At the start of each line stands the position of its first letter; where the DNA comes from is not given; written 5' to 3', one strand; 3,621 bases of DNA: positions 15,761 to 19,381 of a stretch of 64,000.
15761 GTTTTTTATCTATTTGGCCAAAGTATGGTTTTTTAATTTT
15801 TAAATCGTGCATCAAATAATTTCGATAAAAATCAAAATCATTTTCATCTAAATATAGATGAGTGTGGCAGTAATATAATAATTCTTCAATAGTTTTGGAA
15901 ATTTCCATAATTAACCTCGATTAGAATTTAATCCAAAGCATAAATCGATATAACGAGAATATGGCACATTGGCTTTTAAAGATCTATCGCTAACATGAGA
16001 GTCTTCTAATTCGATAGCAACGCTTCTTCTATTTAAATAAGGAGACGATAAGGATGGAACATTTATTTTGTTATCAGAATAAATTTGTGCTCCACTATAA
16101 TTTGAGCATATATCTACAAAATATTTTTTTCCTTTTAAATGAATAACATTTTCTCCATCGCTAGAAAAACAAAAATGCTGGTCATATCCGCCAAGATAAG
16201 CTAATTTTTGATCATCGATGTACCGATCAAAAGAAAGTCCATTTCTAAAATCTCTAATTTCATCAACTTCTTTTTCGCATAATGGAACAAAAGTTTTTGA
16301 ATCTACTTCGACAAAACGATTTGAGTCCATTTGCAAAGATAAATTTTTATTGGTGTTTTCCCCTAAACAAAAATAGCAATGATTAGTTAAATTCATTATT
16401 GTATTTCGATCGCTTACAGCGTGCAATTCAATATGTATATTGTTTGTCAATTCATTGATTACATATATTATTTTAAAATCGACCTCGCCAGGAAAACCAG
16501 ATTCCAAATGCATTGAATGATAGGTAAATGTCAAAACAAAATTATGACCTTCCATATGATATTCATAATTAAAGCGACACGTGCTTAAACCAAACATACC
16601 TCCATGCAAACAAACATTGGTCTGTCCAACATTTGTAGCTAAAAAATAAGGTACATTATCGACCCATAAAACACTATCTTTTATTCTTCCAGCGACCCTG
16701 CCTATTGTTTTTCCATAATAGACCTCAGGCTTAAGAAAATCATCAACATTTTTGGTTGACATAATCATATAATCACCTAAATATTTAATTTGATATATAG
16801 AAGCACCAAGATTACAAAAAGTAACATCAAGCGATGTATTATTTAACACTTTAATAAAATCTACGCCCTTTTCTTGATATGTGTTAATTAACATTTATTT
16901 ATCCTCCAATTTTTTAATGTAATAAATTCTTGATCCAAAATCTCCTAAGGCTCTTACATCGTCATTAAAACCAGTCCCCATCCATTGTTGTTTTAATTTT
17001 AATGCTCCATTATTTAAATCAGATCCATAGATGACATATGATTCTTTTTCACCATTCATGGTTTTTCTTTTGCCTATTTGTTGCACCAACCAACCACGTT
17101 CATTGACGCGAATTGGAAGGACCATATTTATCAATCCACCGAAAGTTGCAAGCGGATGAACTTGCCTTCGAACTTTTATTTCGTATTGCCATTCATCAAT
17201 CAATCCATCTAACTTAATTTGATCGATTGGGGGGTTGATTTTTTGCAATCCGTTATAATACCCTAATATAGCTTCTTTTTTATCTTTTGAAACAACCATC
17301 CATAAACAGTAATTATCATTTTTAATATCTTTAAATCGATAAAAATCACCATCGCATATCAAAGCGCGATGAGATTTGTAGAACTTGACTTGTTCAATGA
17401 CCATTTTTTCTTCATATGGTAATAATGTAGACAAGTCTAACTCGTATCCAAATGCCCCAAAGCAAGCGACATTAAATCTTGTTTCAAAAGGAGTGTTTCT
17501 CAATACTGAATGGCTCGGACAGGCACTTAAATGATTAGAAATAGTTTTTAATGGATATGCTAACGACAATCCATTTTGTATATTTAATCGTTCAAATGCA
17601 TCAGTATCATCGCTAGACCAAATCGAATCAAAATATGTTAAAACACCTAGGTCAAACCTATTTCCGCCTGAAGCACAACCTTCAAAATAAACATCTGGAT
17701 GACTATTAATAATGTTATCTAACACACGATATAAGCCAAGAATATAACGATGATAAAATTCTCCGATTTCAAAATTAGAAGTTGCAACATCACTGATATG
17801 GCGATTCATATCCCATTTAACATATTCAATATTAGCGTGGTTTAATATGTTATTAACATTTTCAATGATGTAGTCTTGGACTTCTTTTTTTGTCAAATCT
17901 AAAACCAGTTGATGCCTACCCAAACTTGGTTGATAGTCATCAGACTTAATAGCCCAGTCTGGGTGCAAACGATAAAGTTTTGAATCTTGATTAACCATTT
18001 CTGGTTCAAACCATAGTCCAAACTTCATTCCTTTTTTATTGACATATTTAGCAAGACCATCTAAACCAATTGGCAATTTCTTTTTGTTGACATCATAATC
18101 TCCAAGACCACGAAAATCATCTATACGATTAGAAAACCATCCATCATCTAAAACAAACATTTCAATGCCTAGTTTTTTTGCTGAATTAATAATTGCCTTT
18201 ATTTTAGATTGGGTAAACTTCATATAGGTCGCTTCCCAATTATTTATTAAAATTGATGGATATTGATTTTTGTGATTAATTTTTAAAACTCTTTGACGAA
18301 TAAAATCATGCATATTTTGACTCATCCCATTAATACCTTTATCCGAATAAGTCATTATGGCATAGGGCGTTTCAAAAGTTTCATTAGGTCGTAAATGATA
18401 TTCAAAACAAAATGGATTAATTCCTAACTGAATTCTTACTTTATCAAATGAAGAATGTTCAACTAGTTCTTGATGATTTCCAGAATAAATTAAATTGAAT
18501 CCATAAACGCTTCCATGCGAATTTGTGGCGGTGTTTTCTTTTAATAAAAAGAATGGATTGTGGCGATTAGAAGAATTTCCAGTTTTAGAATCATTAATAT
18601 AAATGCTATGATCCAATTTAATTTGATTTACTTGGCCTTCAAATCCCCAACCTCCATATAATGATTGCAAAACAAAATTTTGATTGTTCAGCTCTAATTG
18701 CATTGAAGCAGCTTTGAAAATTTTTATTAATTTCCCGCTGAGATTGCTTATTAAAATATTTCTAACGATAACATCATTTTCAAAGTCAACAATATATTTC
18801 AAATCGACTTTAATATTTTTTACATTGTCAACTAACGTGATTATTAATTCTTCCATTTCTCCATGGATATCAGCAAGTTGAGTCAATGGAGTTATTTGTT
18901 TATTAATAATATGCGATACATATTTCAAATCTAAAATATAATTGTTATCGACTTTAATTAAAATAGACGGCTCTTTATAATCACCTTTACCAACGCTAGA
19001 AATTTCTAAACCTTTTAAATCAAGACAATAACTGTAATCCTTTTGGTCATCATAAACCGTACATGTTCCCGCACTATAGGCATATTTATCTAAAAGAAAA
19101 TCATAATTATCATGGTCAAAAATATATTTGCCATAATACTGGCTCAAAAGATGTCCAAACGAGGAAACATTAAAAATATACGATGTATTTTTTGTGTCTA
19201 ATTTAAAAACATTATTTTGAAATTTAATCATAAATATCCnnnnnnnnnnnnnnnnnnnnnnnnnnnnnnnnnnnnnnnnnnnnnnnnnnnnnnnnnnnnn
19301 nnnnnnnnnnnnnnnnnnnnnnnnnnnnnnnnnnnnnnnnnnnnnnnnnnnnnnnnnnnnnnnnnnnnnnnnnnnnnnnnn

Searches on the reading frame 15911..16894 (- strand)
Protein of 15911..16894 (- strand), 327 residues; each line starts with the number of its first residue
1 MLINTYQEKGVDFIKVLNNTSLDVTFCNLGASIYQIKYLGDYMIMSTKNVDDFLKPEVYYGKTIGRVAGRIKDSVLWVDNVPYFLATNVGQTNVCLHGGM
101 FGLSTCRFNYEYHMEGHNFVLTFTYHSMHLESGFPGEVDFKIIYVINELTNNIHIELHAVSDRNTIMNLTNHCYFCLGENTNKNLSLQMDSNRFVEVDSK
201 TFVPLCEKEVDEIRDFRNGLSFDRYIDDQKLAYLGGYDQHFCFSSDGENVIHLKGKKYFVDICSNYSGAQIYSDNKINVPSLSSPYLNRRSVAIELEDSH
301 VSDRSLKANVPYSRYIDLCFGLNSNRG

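Call 49: search_protein_families(library=pfam, proteins=[window:15911-16894:-], max_evalue=0.00001)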
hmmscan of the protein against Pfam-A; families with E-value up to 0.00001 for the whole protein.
window:15911-16894:- (327 aa): 1 family
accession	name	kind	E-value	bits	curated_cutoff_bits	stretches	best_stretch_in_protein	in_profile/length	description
PF01263.26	Aldose_epim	-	1.4e-33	117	27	1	17-296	5-269/299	Aldose 1-epimerase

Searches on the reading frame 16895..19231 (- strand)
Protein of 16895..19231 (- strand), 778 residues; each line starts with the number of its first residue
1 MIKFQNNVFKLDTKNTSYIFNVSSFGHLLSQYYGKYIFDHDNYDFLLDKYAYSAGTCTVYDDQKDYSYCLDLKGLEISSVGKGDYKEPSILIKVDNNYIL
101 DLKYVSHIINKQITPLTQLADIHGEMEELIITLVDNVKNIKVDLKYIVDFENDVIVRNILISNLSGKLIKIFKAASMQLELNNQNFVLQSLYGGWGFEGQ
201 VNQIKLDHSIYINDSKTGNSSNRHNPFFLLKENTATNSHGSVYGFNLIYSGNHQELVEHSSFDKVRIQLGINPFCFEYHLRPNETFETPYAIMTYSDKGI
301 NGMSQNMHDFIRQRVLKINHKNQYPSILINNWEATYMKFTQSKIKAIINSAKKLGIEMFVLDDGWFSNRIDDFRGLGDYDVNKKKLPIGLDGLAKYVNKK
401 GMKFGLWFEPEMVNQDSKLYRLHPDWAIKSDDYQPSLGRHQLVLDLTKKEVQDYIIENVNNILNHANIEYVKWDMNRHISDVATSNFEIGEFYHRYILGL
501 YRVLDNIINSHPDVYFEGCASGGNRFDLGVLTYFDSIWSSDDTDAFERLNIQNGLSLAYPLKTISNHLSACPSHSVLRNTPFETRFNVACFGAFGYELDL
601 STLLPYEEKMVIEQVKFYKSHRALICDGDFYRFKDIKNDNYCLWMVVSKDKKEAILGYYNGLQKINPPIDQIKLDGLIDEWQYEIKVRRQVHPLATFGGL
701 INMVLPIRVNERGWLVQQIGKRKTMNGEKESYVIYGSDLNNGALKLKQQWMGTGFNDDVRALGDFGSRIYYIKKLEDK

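Call 49: search_protein_families(library=pfam, proteins=[window:16895-19231:-], max_evalue=0.00001)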
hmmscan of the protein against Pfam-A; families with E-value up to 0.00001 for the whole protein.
window:16895-19231:- (778 aa): 5 families
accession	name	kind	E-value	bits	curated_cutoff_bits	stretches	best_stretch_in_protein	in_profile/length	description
PF02065.24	Melibiase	-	3.1e-140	467.5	27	1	285-626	1-345/347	Melibiase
PF16875.11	Glyco_hydro_36N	-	1.1e-59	202.4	27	1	26-280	1-252/253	Glycosyl hydrolase family 36 N-terminal domain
PF16874.11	Glyco_hydro_36C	-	5.5e-15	56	27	1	642-772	2-77/77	Glycosyl hydrolase family 36 C-terminal domain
PF01055.32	Glyco_hydro_31_2nd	-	1.8e-07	31.3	23.5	1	337-480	19-161/328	Glycosyl hydrolases family 31 TIM-barrel domain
PF02638.21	GHL10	-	6.7e-06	25.9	27.9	0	389-496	68-183/311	Glycosyl hydrolase-like 10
